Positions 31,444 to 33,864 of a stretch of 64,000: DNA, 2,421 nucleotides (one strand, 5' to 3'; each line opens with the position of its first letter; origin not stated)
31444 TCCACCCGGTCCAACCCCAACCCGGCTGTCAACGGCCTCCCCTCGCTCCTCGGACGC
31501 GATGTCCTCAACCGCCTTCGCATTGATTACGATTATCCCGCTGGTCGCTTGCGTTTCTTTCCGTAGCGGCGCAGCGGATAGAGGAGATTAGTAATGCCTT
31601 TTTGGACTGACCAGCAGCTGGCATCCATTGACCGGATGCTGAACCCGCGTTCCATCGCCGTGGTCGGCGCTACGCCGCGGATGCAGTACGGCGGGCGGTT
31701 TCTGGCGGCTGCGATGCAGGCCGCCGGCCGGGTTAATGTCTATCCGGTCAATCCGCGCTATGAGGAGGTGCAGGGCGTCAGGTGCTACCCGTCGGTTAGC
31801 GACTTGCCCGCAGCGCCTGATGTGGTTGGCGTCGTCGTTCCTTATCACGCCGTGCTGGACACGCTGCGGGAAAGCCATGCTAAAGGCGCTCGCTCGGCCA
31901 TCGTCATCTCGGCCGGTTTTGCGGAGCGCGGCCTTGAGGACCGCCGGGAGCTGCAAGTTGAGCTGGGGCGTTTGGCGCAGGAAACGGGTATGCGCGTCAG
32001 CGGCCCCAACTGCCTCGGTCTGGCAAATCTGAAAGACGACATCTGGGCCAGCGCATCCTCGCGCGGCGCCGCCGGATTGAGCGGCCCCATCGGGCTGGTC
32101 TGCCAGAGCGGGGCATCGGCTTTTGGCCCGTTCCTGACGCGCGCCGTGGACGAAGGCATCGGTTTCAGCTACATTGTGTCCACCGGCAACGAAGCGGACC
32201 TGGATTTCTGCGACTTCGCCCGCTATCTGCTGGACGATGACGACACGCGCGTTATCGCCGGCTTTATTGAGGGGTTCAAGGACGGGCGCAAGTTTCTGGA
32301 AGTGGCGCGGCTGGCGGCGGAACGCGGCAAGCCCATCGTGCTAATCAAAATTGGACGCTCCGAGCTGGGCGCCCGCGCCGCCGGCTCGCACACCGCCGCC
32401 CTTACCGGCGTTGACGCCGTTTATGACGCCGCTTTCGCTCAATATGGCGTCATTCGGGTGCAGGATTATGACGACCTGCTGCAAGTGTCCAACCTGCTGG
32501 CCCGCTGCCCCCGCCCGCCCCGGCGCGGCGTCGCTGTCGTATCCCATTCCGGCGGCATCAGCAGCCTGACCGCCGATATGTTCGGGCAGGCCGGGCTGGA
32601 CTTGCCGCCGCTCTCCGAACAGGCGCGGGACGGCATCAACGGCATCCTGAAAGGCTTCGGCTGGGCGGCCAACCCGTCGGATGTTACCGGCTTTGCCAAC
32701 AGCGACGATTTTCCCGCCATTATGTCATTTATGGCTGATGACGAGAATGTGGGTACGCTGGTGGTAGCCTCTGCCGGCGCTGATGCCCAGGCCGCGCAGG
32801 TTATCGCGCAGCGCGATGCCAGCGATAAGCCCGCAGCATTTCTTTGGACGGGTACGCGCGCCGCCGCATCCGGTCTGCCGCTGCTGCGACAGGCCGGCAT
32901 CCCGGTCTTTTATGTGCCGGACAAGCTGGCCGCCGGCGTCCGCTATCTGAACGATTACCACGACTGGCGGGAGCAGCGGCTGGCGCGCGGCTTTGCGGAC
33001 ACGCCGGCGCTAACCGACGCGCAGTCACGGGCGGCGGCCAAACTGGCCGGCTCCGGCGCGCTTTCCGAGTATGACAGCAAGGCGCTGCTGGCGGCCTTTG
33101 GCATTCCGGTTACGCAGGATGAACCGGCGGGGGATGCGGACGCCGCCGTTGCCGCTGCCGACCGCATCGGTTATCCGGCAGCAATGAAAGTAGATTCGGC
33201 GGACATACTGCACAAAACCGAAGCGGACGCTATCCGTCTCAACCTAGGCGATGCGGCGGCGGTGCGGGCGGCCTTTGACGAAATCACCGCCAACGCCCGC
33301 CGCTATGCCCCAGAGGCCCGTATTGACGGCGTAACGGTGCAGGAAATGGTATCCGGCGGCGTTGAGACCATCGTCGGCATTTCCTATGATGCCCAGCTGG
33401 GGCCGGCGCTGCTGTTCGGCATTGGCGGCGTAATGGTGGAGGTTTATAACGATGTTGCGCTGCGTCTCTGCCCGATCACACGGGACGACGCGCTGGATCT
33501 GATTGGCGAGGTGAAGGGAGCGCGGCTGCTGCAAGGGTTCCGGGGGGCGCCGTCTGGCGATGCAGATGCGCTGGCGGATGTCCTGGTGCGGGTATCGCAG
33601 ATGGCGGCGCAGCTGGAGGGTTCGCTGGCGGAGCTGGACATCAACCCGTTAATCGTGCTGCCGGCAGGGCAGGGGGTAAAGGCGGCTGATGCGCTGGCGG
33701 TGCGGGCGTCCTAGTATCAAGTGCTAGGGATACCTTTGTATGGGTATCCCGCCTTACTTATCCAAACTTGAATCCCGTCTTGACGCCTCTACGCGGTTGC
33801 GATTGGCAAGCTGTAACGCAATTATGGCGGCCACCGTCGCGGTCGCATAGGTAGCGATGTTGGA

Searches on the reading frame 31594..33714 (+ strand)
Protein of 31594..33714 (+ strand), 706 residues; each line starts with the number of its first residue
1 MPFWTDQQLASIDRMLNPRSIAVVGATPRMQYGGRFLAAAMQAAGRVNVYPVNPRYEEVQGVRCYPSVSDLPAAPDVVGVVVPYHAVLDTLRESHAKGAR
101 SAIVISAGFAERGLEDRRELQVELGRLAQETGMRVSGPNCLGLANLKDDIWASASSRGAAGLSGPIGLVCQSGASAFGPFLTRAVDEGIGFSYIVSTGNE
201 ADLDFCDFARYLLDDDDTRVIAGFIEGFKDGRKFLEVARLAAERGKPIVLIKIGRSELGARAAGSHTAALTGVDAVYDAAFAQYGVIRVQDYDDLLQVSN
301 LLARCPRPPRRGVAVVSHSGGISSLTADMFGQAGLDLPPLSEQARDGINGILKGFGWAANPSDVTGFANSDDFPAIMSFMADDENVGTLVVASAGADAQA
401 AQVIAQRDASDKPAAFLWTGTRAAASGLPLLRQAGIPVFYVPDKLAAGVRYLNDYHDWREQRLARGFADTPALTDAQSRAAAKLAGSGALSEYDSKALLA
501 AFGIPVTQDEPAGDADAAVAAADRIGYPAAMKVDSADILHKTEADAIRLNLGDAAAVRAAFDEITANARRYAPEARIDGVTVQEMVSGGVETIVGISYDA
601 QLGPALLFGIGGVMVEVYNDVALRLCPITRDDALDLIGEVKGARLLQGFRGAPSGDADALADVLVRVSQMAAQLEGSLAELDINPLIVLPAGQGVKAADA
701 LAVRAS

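Call 7: search_protein_families(library=pfam, proteins=[window:31594-33714:+], max_evalue=0.01)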
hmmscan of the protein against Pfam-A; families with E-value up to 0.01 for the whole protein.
window:31594-33714:+ (706 aa): 4 families
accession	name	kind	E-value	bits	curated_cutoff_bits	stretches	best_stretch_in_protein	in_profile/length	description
PF13549.11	ATP-grasp_5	-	1.7e-71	240.6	27.6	1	485-700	5-217/221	ATP-grasp domain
PF13607.11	Succ_CoA_lig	-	4.7e-51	172.6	27.4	1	164-301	2-137/138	Succinyl-CoA ligase like flavodoxin domain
PF13380.12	CoA_binding_2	-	3.1e-23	82.9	22.8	1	19-144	1-114/116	CoA binding domain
PF02629.25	CoA_binding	-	6.3e-09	36.9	22.3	1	19-108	4-97/97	CoA binding domain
